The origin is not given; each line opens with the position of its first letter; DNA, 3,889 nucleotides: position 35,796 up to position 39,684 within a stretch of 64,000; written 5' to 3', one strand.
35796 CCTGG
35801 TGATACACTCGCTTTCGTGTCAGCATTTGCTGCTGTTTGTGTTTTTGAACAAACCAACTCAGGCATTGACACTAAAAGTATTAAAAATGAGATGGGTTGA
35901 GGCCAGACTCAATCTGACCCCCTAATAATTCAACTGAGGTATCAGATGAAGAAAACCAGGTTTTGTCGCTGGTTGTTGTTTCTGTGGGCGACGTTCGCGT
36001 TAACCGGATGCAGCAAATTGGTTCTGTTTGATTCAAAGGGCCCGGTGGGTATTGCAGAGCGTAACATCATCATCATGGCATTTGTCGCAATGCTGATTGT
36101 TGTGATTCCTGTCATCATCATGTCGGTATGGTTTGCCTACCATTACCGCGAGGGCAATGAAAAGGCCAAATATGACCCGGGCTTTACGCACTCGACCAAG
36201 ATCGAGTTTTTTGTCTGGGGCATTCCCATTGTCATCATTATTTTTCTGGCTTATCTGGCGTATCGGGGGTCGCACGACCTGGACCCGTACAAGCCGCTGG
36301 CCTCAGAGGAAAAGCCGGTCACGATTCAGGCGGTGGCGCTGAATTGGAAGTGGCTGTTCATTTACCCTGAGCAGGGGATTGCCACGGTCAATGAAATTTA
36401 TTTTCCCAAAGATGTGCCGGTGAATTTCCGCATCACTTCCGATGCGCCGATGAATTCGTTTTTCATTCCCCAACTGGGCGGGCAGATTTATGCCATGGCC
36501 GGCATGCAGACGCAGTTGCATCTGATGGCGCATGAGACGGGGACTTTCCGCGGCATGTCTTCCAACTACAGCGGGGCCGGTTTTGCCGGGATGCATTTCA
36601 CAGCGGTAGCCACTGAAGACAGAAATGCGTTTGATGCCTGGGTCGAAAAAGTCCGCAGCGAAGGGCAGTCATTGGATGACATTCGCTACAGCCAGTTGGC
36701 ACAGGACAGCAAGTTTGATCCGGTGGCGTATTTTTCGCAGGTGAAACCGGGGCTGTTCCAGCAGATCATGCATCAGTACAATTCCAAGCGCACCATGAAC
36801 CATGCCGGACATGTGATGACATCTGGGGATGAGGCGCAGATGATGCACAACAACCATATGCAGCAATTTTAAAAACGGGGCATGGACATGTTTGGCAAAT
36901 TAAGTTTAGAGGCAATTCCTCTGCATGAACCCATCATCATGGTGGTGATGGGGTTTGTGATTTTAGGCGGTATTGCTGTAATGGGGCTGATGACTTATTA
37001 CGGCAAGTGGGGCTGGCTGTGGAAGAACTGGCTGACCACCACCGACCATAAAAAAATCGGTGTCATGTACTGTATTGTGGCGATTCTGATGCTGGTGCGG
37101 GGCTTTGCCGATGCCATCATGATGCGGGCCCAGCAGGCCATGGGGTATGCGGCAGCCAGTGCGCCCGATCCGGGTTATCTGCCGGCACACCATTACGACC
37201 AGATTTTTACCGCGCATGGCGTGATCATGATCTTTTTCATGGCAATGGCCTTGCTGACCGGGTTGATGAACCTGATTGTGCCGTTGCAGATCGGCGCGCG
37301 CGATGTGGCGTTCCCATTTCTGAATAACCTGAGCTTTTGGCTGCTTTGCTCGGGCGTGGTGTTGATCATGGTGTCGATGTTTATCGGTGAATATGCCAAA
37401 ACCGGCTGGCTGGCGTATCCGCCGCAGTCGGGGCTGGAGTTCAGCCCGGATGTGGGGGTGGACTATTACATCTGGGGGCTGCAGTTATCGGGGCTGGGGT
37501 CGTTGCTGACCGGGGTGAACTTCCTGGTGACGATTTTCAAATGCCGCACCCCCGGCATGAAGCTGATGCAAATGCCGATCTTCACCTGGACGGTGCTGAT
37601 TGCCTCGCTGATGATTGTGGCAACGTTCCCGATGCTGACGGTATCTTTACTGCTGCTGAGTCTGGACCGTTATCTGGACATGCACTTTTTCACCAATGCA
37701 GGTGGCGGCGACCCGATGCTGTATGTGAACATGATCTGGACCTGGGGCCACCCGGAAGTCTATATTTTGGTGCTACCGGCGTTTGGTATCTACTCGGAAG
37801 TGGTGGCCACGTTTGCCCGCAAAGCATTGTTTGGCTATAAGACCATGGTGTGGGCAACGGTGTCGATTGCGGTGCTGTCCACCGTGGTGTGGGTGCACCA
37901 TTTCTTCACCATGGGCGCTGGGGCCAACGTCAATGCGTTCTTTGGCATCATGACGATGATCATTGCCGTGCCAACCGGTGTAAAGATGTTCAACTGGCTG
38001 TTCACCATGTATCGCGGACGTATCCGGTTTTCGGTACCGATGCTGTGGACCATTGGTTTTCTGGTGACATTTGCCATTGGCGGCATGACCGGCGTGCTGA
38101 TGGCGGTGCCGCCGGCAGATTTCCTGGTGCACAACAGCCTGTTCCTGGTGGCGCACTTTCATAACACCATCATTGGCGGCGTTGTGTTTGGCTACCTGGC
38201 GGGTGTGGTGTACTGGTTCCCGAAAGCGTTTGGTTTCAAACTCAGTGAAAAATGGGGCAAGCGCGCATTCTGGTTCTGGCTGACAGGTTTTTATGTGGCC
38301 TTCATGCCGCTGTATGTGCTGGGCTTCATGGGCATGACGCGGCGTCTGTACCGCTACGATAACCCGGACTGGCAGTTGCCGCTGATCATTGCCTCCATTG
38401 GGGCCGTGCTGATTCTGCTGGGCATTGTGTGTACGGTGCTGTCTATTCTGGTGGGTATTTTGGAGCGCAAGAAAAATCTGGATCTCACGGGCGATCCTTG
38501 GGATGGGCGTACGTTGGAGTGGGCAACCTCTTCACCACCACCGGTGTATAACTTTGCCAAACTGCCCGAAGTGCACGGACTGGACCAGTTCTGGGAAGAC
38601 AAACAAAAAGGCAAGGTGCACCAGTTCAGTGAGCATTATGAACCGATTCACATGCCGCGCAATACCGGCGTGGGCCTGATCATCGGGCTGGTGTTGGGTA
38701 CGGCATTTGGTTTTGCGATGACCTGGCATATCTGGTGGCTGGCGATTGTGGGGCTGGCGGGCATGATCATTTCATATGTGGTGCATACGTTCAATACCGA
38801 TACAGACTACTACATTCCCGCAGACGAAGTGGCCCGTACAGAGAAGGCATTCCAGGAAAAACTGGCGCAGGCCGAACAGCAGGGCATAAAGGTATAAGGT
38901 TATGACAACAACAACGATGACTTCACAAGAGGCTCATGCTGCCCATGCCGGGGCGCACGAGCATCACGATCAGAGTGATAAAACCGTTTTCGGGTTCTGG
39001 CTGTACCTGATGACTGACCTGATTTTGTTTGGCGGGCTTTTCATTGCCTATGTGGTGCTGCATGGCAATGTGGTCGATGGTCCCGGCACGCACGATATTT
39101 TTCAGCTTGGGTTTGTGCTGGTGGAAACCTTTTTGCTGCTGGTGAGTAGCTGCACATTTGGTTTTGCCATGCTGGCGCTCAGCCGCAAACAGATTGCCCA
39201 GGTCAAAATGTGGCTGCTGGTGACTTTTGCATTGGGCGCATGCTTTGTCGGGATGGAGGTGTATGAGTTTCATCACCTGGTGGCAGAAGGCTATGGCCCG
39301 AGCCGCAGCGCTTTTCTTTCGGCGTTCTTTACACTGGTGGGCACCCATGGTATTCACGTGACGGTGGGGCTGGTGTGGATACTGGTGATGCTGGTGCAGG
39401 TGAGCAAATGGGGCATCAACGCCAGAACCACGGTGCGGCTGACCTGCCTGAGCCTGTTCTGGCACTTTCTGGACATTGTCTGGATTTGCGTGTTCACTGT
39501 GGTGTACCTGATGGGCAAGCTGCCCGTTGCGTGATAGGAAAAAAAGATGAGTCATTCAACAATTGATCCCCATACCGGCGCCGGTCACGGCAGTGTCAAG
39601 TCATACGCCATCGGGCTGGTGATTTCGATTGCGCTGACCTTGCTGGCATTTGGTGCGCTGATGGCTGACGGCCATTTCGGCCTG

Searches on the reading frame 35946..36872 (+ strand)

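Call 8: search_protein_families(library=ncbifam, proteins=[window:35946-36872:+], max_evalue=0.001)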
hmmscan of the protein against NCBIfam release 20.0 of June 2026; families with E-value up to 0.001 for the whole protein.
window:35946-36872:+ (308 aa): 5 families
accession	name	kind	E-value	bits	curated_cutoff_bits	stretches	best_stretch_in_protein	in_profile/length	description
NF007816.0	PRK10525.1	equivalog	4.5e-122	407.1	511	1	5-303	8-306/318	cytochrome o ubiquinol oxidase subunit II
TIGR01433.1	CyoA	equivalog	1.8e-101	338.3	266.2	1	13-237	4-226/226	ubiquinol oxidase subunit II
TIGR01432.1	QOXA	equivalog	1.1e-57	195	240.95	1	12-236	3-226/227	cytochrome aa3 quinol oxidase subunit II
TIGR02866.1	CoxB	equivalog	1.2e-32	113.2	147.7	1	43-234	14-202/202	cytochrome c oxidase subunit II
NF050117.1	aa3_CtaC_Actin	exception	2.7e-18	66.1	250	1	15-232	10-241/244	aa3-type cytochrome oxidase subunit II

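Call 9: search_protein_families(library=pfam, proteins=[window:35946-36872:+], max_evalue=0.001)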
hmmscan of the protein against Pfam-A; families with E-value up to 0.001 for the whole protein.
window:35946-36872:+ (308 aa): 3 families
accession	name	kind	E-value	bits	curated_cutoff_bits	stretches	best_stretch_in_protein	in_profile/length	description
PF06481.20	COX_ARM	-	6.2e-14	52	23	1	237-280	1-44/46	COX Aromatic Rich Motif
PF00116.26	COX2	-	7.4e-06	26.3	22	1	147-217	44-114/120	Cytochrome C oxidase subunit II, periplasmic domain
PF02790.20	COX2_TM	-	0.00081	20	22.8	0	43-104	26-84/88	Cytochrome C oxidase subunit II, transmembrane domain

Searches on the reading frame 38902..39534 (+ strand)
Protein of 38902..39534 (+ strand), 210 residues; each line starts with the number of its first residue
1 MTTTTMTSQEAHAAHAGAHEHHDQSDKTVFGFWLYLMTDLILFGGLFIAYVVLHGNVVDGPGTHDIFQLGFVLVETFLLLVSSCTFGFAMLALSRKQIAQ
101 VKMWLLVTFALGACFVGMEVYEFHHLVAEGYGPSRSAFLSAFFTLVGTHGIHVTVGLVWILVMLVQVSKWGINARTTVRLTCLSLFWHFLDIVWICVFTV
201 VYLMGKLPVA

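Call 8: search_protein_families(library=ncbifam, proteins=[window:38902-39534:+], max_evalue=0.001)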
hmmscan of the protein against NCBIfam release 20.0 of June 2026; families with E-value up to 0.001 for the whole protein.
window:38902-39534:+ (210 aa): 4 families
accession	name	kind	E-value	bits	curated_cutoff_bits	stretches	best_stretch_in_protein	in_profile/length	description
NF007944.0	PRK10663.1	equivalog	6.2e-88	293.9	340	1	1-206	1-203/204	cytochrome o ubiquinol oxidase subunit III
TIGR02842.1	CyoC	equivalog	4.8e-81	271.4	223.75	1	28-206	1-179/180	cytochrome o ubiquinol oxidase subunit III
TIGR02897.1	QoxC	equivalog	8.1e-54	182.6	239.9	1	22-205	4-188/190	cytochrome aa3 quinol oxidase subunit III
NF050119.1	aa3_CtaE_Actin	exception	4.5e-32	111.8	190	1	22-204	5-189/190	aa3-type cytochrome oxidase subunit III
